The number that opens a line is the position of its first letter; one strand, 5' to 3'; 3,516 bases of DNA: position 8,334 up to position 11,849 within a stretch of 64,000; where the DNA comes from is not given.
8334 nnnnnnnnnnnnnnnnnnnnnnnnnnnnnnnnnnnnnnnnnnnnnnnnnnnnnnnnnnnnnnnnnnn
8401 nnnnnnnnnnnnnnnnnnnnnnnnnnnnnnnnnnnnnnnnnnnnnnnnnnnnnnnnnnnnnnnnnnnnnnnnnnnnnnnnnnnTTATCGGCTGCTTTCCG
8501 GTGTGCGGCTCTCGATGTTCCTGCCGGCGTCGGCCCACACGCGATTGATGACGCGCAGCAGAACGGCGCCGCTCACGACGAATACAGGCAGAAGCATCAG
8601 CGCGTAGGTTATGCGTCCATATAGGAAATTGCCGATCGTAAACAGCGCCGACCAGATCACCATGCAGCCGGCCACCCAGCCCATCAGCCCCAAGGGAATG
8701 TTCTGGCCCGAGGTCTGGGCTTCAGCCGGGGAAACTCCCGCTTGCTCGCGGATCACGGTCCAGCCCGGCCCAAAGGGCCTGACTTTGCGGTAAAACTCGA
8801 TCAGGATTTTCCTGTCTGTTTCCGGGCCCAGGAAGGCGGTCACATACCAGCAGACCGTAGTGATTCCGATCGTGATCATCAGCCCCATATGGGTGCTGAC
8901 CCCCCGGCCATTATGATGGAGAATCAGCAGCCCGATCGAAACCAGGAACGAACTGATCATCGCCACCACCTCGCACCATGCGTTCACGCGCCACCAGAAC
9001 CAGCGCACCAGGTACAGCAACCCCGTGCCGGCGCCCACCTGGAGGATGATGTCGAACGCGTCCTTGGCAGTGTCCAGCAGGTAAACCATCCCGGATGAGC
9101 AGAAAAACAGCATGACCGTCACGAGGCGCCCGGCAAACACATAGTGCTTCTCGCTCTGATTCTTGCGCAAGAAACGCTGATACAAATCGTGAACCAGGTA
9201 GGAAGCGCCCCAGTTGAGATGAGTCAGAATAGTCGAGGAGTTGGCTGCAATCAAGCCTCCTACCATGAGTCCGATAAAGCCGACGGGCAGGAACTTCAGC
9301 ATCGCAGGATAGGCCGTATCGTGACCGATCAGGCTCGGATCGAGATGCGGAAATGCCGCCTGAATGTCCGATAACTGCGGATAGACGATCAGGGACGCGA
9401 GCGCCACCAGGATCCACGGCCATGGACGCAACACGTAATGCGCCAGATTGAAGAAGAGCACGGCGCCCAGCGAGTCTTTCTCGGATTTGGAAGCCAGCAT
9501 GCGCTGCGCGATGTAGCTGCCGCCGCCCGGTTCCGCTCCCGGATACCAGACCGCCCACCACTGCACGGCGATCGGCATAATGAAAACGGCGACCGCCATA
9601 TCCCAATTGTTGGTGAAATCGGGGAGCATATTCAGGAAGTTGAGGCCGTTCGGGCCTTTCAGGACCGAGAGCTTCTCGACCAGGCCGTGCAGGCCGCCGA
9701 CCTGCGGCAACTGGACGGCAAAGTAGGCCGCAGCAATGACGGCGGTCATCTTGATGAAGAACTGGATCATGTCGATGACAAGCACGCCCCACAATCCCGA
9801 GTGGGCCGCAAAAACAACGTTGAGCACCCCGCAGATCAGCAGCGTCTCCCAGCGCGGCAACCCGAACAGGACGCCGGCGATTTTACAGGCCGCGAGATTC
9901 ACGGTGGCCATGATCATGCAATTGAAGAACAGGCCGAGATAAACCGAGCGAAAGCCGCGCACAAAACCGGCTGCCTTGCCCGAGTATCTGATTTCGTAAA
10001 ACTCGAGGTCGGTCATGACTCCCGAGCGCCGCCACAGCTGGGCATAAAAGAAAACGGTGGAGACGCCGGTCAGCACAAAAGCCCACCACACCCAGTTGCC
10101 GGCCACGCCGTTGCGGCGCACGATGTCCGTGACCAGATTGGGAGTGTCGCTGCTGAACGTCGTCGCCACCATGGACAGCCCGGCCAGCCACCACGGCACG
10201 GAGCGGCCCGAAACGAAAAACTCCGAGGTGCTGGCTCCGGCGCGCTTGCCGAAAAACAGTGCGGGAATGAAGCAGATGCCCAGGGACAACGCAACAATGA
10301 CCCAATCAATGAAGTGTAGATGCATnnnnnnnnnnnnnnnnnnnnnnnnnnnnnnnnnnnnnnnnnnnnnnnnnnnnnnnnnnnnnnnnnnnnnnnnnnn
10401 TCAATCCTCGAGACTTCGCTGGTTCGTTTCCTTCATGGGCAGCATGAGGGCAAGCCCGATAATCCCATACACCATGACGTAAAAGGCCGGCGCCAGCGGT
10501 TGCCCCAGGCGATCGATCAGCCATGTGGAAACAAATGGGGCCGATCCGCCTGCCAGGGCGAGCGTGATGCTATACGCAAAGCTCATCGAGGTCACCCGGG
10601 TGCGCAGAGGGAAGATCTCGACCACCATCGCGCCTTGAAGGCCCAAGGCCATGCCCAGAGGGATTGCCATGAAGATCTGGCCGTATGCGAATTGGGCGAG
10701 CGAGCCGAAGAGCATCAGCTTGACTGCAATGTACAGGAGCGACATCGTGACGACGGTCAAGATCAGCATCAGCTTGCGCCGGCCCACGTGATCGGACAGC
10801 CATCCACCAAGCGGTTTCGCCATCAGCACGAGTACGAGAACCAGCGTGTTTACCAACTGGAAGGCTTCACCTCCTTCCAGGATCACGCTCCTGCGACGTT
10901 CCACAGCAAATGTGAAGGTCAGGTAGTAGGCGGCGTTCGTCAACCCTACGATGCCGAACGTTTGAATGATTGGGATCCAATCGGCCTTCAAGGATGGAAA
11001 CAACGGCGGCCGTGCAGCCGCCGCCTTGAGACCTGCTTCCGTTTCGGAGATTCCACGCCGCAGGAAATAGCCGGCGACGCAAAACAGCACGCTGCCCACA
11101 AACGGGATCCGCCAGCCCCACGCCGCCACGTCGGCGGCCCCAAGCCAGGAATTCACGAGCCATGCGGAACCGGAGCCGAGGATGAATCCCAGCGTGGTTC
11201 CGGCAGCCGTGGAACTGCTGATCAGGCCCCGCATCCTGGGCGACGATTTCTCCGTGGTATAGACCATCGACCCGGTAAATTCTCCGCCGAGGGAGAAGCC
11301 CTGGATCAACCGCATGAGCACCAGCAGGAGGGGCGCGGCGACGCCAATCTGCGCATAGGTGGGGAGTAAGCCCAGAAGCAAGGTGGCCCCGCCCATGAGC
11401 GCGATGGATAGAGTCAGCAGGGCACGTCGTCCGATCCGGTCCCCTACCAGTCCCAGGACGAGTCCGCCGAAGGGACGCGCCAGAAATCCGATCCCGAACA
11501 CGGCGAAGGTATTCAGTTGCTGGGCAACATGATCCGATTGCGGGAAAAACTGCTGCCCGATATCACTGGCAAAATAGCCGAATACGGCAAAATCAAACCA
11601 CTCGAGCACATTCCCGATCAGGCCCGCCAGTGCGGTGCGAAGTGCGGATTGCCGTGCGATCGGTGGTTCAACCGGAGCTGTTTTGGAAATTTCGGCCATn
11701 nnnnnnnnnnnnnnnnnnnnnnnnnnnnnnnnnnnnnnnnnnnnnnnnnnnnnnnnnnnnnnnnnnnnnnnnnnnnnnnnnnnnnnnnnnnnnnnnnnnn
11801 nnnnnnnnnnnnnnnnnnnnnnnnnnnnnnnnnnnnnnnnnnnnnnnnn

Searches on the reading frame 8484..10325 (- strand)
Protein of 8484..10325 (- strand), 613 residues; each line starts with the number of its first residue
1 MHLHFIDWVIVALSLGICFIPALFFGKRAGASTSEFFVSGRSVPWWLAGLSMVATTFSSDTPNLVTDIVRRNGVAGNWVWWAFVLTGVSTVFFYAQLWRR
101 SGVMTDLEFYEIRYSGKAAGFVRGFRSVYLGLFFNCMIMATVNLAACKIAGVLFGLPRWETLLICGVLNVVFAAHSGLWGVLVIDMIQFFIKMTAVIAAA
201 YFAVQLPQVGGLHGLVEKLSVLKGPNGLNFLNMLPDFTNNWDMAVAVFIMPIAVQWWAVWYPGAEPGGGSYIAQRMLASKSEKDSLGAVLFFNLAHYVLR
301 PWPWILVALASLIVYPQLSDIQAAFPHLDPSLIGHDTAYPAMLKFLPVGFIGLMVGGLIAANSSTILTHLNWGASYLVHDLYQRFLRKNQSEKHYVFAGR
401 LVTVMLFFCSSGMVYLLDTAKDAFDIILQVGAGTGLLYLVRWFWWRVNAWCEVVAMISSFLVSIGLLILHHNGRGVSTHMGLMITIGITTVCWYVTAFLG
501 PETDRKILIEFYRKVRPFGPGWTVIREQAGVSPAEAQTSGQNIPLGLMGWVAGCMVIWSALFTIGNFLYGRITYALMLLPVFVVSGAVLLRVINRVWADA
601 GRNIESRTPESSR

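Call 7: search_protein_families(library=pfam, proteins=[window:8484-10325:-])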
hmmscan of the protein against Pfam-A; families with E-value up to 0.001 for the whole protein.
window:8484-10325:- (613 aa): 1 family
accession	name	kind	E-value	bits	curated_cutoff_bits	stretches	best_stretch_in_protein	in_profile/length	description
PF00474.23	SSF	-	1.7e-20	73.7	22.8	1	36-449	1-396/406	Sodium:solute symporter family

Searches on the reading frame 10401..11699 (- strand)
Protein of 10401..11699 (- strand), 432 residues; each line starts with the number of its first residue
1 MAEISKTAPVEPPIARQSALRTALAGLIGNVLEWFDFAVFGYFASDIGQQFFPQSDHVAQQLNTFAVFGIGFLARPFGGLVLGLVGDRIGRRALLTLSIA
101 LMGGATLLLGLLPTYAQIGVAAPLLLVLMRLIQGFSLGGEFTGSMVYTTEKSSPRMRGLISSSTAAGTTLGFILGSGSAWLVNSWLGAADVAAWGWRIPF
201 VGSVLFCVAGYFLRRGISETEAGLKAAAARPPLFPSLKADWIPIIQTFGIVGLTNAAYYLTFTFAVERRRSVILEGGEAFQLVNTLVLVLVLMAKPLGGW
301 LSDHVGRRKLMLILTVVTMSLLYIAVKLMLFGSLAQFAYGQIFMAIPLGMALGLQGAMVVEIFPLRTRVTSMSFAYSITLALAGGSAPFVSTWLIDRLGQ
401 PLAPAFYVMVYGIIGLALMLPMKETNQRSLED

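Call 7: search_protein_families(library=pfam, proteins=[window:10401-11699:-])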
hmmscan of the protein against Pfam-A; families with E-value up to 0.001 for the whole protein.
window:10401-11699:- (432 aa): 2 families
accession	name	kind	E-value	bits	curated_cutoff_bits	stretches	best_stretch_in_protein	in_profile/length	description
PF00083.30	Sugar_tr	-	9.7e-26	91.1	22.3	2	27-213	6-187/452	Sugar (and other) transporter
PF07690.21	MFS_1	-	1.7e-23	83.6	33.4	2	28-264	3-228/347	Major Facilitator Superfamily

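Call 33: find_homologous_proteins(query=window:10404-11699:-, max_evalue=1e-50)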
Query window:10404-11699:- (432 aa): 3992 proteins with E <= 1e-50 among 8000 candidates; the best 120 are listed.
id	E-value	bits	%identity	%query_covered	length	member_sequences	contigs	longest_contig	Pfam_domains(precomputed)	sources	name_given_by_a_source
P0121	5.7e-273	923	100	100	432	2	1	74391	PF00083.31,PF07690.22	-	-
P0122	7.4e-233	791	87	98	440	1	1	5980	PF00083.31,PF07690.22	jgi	jgi:MHS family proline/betaine transporter-like MFS transporter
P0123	1.7e-231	787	84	97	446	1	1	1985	PF00083.31,PF07690.22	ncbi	-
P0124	4.2e-229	779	83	100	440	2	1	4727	PF00083.31,PF07690.22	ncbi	-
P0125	8.1e-228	775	82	100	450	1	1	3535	PF00083.31,PF07690.22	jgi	jgi:MHS family proline/betaine transporter-like MFS transporter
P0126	2.6e-224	763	83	97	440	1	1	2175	PF00083.31,PF07690.22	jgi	jgi:MFS transporter, MHS family, proline/betaine transporter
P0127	7.2e-224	762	82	99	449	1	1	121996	PF00083.31,PF07690.22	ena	-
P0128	4.7e-223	759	83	96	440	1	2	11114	PF00083.31,PF07690.22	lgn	-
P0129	8.4e-223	758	81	97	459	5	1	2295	PF00083.31,PF07690.22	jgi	jgi:MHS family proline/betaine transporter-like MFS transporter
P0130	3.8e-222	756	80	100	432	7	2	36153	PF00083.31,PF07690.22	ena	-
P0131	7.1e-221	752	79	100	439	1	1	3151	PF00083.31,PF07690.22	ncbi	-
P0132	1.3e-220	751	83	97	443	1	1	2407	PF00083.31,PF07690.22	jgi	jgi:MHS family proline/betaine transporter-like MFS transporter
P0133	3.4e-220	750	79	100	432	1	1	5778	PF00083.31,PF07690.22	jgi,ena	-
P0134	3.9e-219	746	79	99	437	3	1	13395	PF00083.31,PF07690.22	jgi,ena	-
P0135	2.4e-216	737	81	96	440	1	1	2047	PF00083.31,PF07690.22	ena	-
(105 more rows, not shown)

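Call 34: find_encoding_contigs(protein=P0122, flank=10000, max_places=3)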
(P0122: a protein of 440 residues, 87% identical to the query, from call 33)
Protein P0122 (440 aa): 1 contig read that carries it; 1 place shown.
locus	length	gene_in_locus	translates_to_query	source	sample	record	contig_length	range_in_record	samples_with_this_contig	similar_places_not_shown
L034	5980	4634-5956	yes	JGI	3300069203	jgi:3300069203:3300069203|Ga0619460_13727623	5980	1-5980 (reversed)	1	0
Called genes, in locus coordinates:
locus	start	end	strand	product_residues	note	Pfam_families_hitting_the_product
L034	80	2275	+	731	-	PF06452:CBM9_1 (weak), PF19313:DUF5916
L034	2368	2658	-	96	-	PF09413:DUF2007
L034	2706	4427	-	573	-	PF02321:OEP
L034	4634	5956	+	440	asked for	PF00083:Sugar_tr, PF07690:MFS_1, PF00083:Sugar_tr, PF07690:MFS_1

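Call 35: find_encoding_contigs(protein=P0124, flank=10000, max_places=3)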
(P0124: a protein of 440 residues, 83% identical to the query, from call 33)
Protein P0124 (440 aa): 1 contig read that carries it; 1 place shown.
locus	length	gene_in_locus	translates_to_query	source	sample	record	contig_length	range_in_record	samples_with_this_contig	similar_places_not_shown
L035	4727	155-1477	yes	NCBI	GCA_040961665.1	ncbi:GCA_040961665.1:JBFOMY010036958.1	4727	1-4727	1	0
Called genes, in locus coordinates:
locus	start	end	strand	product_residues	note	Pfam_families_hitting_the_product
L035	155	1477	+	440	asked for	PF00083:Sugar_tr, PF07690:MFS_1, PF00083:Sugar_tr (weak), PF07690:MFS_1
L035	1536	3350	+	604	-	PF00474:SSF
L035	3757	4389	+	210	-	-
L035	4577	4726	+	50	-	?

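Call 36: find_encoding_contigs(protein=P0127, flank=10000, max_places=3)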
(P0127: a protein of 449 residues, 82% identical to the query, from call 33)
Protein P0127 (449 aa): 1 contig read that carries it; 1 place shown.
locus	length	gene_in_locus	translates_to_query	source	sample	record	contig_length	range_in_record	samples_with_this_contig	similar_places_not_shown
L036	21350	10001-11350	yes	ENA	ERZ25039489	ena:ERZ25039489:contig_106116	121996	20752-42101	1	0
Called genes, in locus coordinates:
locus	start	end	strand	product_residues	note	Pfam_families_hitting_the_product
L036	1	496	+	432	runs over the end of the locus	PF20706:GT4-conflict (weak), PF00534:Glycos_transf_1, PF13692:Glyco_trans_1_4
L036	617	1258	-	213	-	PF25087:GMPPB_C (faint), PF00132:Hexapep (faint), PF25084:LbH_EIF2B (faint)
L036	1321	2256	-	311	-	PF08448:PAS_4, PF07730:HisKA_3, PF13581:HATPase_c_2 (weak), PF02518:HATPase_c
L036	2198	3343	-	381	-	PF00072:Response_reg, PF01590:GAF, PF13185:GAF_2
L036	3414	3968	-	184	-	-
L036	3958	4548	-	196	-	PF04055:Radical_SAM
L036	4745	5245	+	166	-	-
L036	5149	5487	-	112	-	-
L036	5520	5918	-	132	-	-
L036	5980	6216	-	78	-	-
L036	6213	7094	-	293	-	-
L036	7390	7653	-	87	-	-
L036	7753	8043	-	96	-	PF09413:DUF2007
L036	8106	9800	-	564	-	PF02321:OEP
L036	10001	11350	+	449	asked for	PF00083:Sugar_tr, PF07690:MFS_1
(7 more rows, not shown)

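Call 82: find_encoding_contigs(protein=P0241, flank=10000, max_places=5)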
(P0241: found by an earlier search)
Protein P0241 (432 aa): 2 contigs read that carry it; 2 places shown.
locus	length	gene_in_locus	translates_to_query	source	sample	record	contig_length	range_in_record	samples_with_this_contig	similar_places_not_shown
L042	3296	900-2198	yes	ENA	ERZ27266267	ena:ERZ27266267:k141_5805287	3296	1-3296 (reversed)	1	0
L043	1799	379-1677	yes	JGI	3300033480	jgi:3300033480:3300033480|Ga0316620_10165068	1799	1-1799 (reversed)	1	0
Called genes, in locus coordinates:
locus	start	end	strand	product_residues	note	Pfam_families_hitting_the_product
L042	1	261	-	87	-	?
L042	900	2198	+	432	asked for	PF00083:Sugar_tr, PF07690:MFS_1, PF00083:Sugar_tr (weak), PF07690:MFS_1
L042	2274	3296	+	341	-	?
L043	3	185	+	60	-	?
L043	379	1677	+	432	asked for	PF00083:Sugar_tr, PF07690:MFS_1, PF00083:Sugar_tr (weak), PF07690:MFS_1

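Call 83: find_encoding_contigs(protein=P0243, flank=10000, max_places=5)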
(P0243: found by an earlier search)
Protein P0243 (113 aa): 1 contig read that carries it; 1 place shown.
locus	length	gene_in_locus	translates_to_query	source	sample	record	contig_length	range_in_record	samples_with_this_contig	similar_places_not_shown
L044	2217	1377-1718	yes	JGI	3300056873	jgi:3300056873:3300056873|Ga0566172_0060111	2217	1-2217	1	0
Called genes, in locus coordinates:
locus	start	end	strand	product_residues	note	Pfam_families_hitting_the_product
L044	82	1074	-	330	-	PF00254:FKBP_C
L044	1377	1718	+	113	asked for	-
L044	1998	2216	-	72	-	?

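Call 84: find_encoding_contigs(protein=P0246, flank=10000, max_places=5)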
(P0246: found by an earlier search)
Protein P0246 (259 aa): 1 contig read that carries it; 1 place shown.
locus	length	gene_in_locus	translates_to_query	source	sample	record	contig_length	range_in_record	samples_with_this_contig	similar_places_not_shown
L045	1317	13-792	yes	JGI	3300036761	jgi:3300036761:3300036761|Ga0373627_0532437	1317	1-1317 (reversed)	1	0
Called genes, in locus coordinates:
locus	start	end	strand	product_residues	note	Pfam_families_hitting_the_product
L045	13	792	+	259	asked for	PF15902:Sortilin-Vps10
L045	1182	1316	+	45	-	?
